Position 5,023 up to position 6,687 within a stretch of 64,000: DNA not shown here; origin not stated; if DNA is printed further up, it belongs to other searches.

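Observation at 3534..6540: Tat-signal TldD/PmbA-like peptidase pair with a duplicated 3' end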

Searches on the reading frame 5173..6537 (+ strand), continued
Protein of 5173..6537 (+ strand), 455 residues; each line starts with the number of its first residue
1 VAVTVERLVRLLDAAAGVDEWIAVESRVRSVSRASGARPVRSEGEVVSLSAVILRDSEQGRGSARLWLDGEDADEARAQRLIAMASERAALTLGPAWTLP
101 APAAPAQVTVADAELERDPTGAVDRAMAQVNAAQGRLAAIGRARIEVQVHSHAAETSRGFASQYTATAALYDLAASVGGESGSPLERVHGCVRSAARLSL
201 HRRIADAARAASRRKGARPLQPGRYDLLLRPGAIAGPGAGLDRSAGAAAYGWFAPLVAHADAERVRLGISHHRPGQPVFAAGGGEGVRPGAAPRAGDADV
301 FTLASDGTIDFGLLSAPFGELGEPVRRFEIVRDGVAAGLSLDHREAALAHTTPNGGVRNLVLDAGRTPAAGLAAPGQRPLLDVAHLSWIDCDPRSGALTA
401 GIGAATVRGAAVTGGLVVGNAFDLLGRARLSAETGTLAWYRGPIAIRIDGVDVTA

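Call 45: search_solved_structures(query=A3, max_evalue=1, show_alignments=1)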
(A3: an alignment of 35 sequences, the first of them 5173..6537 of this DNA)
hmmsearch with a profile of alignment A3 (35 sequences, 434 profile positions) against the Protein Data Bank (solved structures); distinct sequences matched with E-value up to 1: 6.
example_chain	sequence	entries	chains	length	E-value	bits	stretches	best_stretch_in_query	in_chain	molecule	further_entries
3qtd_A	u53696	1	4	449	1.3e-08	37.4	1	7-407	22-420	PmbA protein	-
1vl4_A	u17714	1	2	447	7.6e-06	28.3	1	174-407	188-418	pmbA-related protein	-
5nj5_B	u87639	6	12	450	7.6e-06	28.2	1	120-406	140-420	Metalloprotease PmbA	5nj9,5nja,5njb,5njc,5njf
3tv9_A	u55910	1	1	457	1.9e-05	26.9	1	119-406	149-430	Putative peptide maturation protein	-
1vpb_A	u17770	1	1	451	0.056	15.5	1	272-406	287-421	putative modulator of DNA gyrase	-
7sh3_A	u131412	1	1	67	0.47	12.4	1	163-212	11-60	Synthetic VirB8 Miniprotein Binder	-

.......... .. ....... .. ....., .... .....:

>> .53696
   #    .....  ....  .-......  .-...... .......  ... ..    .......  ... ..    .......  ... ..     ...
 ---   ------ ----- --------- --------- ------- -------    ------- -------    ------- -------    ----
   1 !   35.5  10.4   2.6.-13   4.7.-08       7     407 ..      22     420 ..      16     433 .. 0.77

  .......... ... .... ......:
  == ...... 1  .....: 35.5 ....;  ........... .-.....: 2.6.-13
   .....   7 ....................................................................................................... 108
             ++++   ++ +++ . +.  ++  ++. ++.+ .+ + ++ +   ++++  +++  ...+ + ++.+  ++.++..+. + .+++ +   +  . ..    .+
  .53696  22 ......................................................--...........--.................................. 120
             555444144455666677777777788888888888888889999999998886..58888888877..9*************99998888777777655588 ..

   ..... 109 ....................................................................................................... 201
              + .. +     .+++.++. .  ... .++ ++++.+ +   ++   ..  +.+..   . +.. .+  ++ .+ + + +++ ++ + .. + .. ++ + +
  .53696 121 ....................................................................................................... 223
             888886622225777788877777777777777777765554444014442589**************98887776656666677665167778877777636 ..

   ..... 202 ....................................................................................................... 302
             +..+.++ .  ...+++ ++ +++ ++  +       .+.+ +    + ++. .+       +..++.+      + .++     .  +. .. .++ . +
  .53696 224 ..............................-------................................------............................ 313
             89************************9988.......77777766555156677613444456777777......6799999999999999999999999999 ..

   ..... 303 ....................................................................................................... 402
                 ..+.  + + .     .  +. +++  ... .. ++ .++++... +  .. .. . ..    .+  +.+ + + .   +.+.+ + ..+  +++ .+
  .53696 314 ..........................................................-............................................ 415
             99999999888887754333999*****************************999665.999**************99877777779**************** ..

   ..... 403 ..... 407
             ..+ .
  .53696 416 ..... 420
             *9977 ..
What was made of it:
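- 5173..6540 (+): Gene 2: PmbA/TldE-like partner, 455 aa, intact, with no signal peptide. Family profile against PDB PmbA 3qtd gives 1.3e-8 and against 5nj5_B gives 7.6e-6 (call 45).
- On PmbA/TldE (non-catalytic partner): The family profile hits PmbA 3qtd at 1.3e-8 and 5nj5_B at 7.6e-6 (call 45).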

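Call 46: find_related_loci(query=A2, collection=genome_contigs, flank=8000)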
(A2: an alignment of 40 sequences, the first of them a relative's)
Query A2 (505 aa) in genome_contigs; peptide patterns used: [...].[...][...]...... (x = any residue, [..] = any of these).
600 stretches matched a pattern (row limit reached: there are more); 526 encode a relative of the query (tblastn E <= 1e-3); the best 80 are kept; 80 distinct loci.
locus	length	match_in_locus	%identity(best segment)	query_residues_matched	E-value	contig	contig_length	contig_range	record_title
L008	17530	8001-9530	64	2-503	4e-153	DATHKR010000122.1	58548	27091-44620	MAG TPA_asm: Kofleriaceae bacterium isolate SMAG_U12585 k141_471272, whole genome shotgun sequence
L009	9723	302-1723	39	42-499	1e-68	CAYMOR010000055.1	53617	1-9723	MAG TPA_asm: uncultured Haliangium sp. isolate binchicken_co237_99 genome assembly, contig: NODE_369_length_53617_cov_18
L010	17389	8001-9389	39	3-473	7e-64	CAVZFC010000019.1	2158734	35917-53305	MAG: uncultured delta proteobacterium isolate MFD05684.bin.1.145 genome assembly, contig: contig_45184, whole genome sho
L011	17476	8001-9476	37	3-502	8e-59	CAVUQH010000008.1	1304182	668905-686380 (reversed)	MAG: uncultured delta proteobacterium isolate MFD05684.bin.1.144 genome assembly, contig: contig_45185, whole genome sho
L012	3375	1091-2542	34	1-499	3e-52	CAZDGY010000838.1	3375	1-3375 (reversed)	MAG TPA_asm: uncultured Kofleriaceae bacterium isolate binchicken_co54_137 genome assembly, contig: NODE_57955_length_33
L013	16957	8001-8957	42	187-502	4e-51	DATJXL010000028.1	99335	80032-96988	MAG TPA_asm: Kofleriaceae bacterium isolate SMAG_U15125 k141_1895887, whole genome shotgun sequence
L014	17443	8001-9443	32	1-502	1e-48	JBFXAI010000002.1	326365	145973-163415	MAG: Kofleriaceae bacterium isolate CA_2019_TPBS_207 NODE_257_length_326365_cov_7.309768_TPBS, whole genome shotgun sequ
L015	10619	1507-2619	36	99-479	7e-48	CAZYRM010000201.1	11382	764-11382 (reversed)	MAG TPA_asm: uncultured Planctomycetia bacterium isolate binchicken_co248_153 genome assembly, contig: NODE_7578_length_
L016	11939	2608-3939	35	3-483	4e-47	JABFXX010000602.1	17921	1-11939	MAG: Kofleriaceae bacterium isolate Bin8.14 NODE_1272_length_17921_cov_5.988842, whole genome shotgun sequence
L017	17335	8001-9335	34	3-473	1e-46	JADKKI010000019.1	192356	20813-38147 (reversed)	MAG: Myxococcales bacterium isolate Vibo_18-Q3-R45-57_MAXAC.190 tig00004953-10-1942330, whole genome shotgun sequence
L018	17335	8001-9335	34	4-484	1e-46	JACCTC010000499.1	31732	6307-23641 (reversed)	MAG: Deltaproteobacteria bacterium isolate MGR_bin64 SD2897-2912_k127_8319858, whole genome shotgun sequence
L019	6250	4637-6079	37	4-500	3e-46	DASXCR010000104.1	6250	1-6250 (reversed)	MAG TPA_asm: Solirubrobacteraceae bacterium isolate SMAG_U5065 k141_359635, whole genome shotgun sequence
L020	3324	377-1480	31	99-473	4e-46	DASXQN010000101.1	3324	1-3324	MAG TPA_asm: Anaerolineales bacterium isolate SMAG_U4614 k141_1876624, whole genome shotgun sequence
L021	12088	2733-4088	33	4-484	2e-45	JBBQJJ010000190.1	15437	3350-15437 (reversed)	MAG: Haliangiales bacterium isolate Co_metawrap_728 Cmw_728_k141_4563292_length_15437_cov_14.0000, whole genome shotgun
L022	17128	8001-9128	27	99-481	2e-44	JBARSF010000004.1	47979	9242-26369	MAG: Anaerolineales bacterium isolate MFD12959_ilm_asm_bin54 k127_55985, whole genome shotgun sequence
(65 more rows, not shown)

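Call 47: search_protein_families(library=ncbifam, proteins=[P0040, window:5173-6537:+, L001:3392-4249:+], max_evalue=0.1)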
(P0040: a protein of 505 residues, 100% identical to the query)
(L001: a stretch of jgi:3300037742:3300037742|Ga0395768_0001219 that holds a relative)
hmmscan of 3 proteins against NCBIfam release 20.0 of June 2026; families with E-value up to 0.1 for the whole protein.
P0040 (505 aa): 2 families
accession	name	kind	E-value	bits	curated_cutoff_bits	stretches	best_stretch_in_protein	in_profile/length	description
NF008006.0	PRK10735.1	equivalog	3.9e-14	52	513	1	260-495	230-469/481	metalloprotease TldD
NF040952.1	Arch_mtprotase_TldD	equivalog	7.4e-13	48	635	1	207-435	144-373/443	zinc metalloprotease TldD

window:5173-6537:+ (455 aa): 0 families

L001:3392-4249:+ (286 aa): 0 families
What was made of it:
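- The TldD equivalog model scores 52 bits against a cut-off of 513 (call 47).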

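Call 58: predict_structure(alignment_id=A3)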
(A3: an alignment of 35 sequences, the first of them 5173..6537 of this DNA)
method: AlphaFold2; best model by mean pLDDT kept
length: 455 residues; sequences in the alignment: 35
mean_pLDDT: 91.8   pTM: 0.90
mean pLDDT of the five models: 91.8, 91.0, 90.6, 90.0, 88.8
residues with pLDDT >= 90: 378; 70-90: 51; 50-70: 12; < 50: 14
segments of 3 or more residues with pLDDT < 50: 282-295
pLDDT, mean of each block of 10 residues (from residue 1): 90 97 98 91 96 97 95 93 97 95 96 97 96 91 95 98 97 84 82 93 91 91 97 77 83 95 92 89 42 62 97 96 97 96 95 96 97 94 94 94 95 95 95 95 97 93
secondary structure, 60 per line:
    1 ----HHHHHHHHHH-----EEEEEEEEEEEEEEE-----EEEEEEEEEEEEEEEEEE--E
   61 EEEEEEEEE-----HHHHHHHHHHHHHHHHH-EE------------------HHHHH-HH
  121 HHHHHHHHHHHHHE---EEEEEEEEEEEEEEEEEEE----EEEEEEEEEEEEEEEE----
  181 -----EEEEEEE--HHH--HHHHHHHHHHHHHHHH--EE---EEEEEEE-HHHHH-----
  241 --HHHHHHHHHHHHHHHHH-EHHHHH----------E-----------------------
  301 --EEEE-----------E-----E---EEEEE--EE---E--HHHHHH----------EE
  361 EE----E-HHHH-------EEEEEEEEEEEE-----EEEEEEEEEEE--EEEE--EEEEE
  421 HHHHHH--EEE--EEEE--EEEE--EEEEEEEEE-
elements in order: H5-14 E20-34 E40-57 E60-69 H75-91 H113-117 H119-133 E138-156 E161-176 E186-192 H200-215 E223-229 H231-235 H243-259 H262-266 E303-306 E328-332 H343-348 E359-362 H369-372 E380-391 E397-407 E410-413 E416-420 H421-426 E429-431 E434-437 E440-443 E446-454

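Call 60: predict_structure(alignment_id=A2)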
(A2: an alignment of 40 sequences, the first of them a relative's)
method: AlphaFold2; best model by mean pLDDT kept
length: 505 residues; sequences in the alignment: 40
mean_pLDDT: 89.3   pTM: 0.88
mean pLDDT of the five models: 89.3, 87.8, 87.7, 87.5, 87.2
residues with pLDDT >= 90: 391; 70-90: 49; 50-70: 48; < 50: 17
segments of 3 or more residues with pLDDT < 50: 27-40
pLDDT, mean of each block of 10 residues (from residue 1): 67 60 51 41 67 96 94 96 94 94 91 95 96 66 51 66 95 96 92 95 94 95 93 89 94 94 89 95 98 97 95 98 98 94 96 98 96 97 91 98 98 97 95 96 97 94 98 97 92 98 90
secondary structure, 60 per line:
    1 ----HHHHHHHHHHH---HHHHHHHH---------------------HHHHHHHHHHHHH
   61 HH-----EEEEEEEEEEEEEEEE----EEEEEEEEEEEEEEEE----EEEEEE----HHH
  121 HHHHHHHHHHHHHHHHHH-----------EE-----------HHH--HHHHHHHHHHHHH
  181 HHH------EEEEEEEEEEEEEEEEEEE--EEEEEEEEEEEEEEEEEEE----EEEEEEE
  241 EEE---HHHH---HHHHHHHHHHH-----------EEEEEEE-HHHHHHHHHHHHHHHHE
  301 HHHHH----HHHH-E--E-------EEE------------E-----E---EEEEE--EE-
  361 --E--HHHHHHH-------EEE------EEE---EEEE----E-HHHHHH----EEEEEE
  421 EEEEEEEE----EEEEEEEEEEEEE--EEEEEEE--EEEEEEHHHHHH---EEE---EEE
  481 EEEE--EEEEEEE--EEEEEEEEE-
elements in order: H5-15 H19-26 H48-62 E68-83 E88-103 E108-113 H118-138 H168-183 E190-208 E211-229 E234-243 H247-250 H254-264 E276-282 H284-299 H301-305 H310-313 E326-328 E351-355 H366-372 E380-382 E389-391 E395-398 H405-410 E415-428 E433-445 E448-454 E457-462 H463-468 E472-474 E478-484 E487-493 E496-504

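Call 62: fold_search(model_id=the predicted structure, library=pdb)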
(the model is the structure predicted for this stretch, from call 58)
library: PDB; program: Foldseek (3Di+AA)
matches with E <= 10: 793; with E <= 0.001: 16
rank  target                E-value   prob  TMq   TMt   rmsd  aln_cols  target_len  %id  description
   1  6j6a_A                1.2e-27  1.00  0.69  0.71   5.2       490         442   16  Crystal structure of TldE from Thermococcus kodakarensis (released 2020-01-15)
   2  3qtd_A                2.2e-26  1.00  0.75  0.77   4.1       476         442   17  Crystal structure of putative modulator of gyrase (PmbA) from Pseudomonas aeruginosa PAO1 (released 2011-03-30)
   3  3qtd_B                2.2e-26  1.00  0.75  0.77   4.0       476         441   17  Crystal structure of putative modulator of gyrase (PmbA) from Pseudomonas aeruginosa PAO1 (released 2011-03-30)
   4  5njb_B                1.7e-25  1.00  0.73  0.75   4.4       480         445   18  E. coli Microcin-processing metalloprotease TldD/E with actinonin bound (released 2017-10-04)
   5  1vpb                  2.5e-25  1.00  0.74  0.76   4.5       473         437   15  CRYSTAL STRUCTURE OF A PUTATIVE MODULATOR OF DNA GYRASE (BT3649) FROM BACTEROIDES THETAIOTAOMICRON VPI-5482 AT 1.75 A RE (released 2004-11-09)
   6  3tv9                  2.8e-25  1.00  0.72  0.75   4.4       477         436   16  Crystal Structure of Putative Peptide Maturation Protein from Shigella flexneri (released 2011-10-05)
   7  5nj9_D                9.7e-25  1.00  0.73  0.75   4.4       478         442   17  E. coli Microcin-processing metalloprotease TldD/E with DRVY angiotensin fragment bound (released 2017-10-04)
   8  5nj9_B                1.5e-24  1.00  0.73  0.75   4.4       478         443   17  E. coli Microcin-processing metalloprotease TldD/E with DRVY angiotensin fragment bound (released 2017-10-04)
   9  5nj5_B                2.5e-24  1.00  0.72  0.74   4.3       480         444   17  E. coli Microcin-processing metalloprotease TldD/E with phosphate bound (released 2017-10-04)
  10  1vl4_A                1.8e-23  1.00  0.73  0.78   4.4       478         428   15  CRYSTAL STRUCTURE OF A PUTATIVE MODULATOR OF A DNA GYRASE (TM0727) FROM THERMOTOGA MARITIMA MSB8 AT 1.95 A RESOLUTION (released 2004-09-21)
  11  5njc_C                5.2e-23  1.00  0.67  0.64   6.4       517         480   14  E. coli Microcin-processing metalloprotease TldD/E (TldD E263A mutant) with hexapeptide bound (released 2017-10-04)
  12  5njc_A                7.7e-23  1.00  0.66  0.63   6.4       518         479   14  E. coli Microcin-processing metalloprotease TldD/E (TldD E263A mutant) with hexapeptide bound (released 2017-10-04)
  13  5njf_A                9.7e-23  1.00  0.69  0.66   5.8       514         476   13  E. coli Microcin-processing metalloprotease TldD/E (TldD H262A mutant) with pentapeptide bound (released 2017-10-04)
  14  5njf_C                9.7e-23  1.00  0.68  0.65   5.9       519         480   14  E. coli Microcin-processing metalloprotease TldD/E (TldD H262A mutant) with pentapeptide bound (released 2017-10-04)
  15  5nj5_C                2.7e-22  1.00  0.67  0.64   6.4       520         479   14  E. coli Microcin-processing metalloprotease TldD/E with phosphate bound (released 2017-10-04)
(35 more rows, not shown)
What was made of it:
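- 5173..6540 (+): AF2 pLDDT 91.8; best Foldseek hits are TldE/PmbA chains at TM 0.69-0.78 (calls 58, 62).
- On PmbA/TldE (non-catalytic partner): Foldseek TM is 0.69-0.78 to TldE/PmbA chains and 0.63-0.69 to TldD chains (call 62).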

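Call 63: fold_search(model_id=the predicted structure, library=pdb)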
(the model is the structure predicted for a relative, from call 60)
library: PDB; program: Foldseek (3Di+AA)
matches with E <= 10: 308; with E <= 0.001: 16
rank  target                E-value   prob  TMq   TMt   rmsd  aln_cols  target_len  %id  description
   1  5nj5_A                1.6e-36  1.00  0.74  0.78   4.4       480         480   20  E. coli Microcin-processing metalloprotease TldD/E with phosphate bound (released 2017-10-04)
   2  5nj5_C                1.7e-36  1.00  0.74  0.78   4.4       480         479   20  E. coli Microcin-processing metalloprotease TldD/E with phosphate bound (released 2017-10-04)
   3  5njc_A                1.1e-35  1.00  0.75  0.79   4.4       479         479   20  E. coli Microcin-processing metalloprotease TldD/E (TldD E263A mutant) with hexapeptide bound (released 2017-10-04)
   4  5njf_C                1.4e-35  1.00  0.76  0.80   4.0       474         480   20  E. coli Microcin-processing metalloprotease TldD/E (TldD H262A mutant) with pentapeptide bound (released 2017-10-04)
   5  5njc_C                1.6e-35  1.00  0.75  0.79   4.1       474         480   20  E. coli Microcin-processing metalloprotease TldD/E (TldD E263A mutant) with hexapeptide bound (released 2017-10-04)
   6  5njf_A                2.4e-35  1.00  0.75  0.80   4.2       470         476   20  E. coli Microcin-processing metalloprotease TldD/E (TldD H262A mutant) with pentapeptide bound (released 2017-10-04)
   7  6j6a_A                2.4e-31  1.00  0.70  0.80   4.5       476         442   17  Crystal structure of TldE from Thermococcus kodakarensis (released 2020-01-15)
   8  1vl4_A                2.9e-30  1.00  0.72  0.84   4.3       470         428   16  CRYSTAL STRUCTURE OF A PUTATIVE MODULATOR OF A DNA GYRASE (TM0727) FROM THERMOTOGA MARITIMA MSB8 AT 1.95 A RESOLUTION (released 2004-09-21)
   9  1vpb                  6.8e-30  1.00  0.72  0.82   4.4       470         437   16  CRYSTAL STRUCTURE OF A PUTATIVE MODULATOR OF DNA GYRASE (BT3649) FROM BACTEROIDES THETAIOTAOMICRON VPI-5482 AT 1.75 A RE (released 2004-11-09)
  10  3qtd_B                1.2e-29  1.00  0.73  0.83   4.3       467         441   18  Crystal structure of putative modulator of gyrase (PmbA) from Pseudomonas aeruginosa PAO1 (released 2011-03-30)
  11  3qtd_A                1.4e-29  1.00  0.73  0.83   4.2       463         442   17  Crystal structure of putative modulator of gyrase (PmbA) from Pseudomonas aeruginosa PAO1 (released 2011-03-30)
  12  5njb_B                1.3e-28  1.00  0.74  0.83   4.2       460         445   15  E. coli Microcin-processing metalloprotease TldD/E with actinonin bound (released 2017-10-04)
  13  5nj9_D                4.3e-28  1.00  0.70  0.79   4.9       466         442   14  E. coli Microcin-processing metalloprotease TldD/E with DRVY angiotensin fragment bound (released 2017-10-04)
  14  5nj5_B                4.6e-28  1.00  0.73  0.82   4.7       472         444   14  E. coli Microcin-processing metalloprotease TldD/E with phosphate bound (released 2017-10-04)
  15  5nj9_B                1.6e-27  1.00  0.74  0.83   4.2       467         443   15  E. coli Microcin-processing metalloprotease TldD/E with DRVY angiotensin fragment bound (released 2017-10-04)
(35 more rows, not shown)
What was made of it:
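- On TldD metalloprotease (catalytic subunit of TldD/E): AF2 model with Foldseek gives E=1.6e-36, TM 0.74-0.80 (calls 60, 63).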
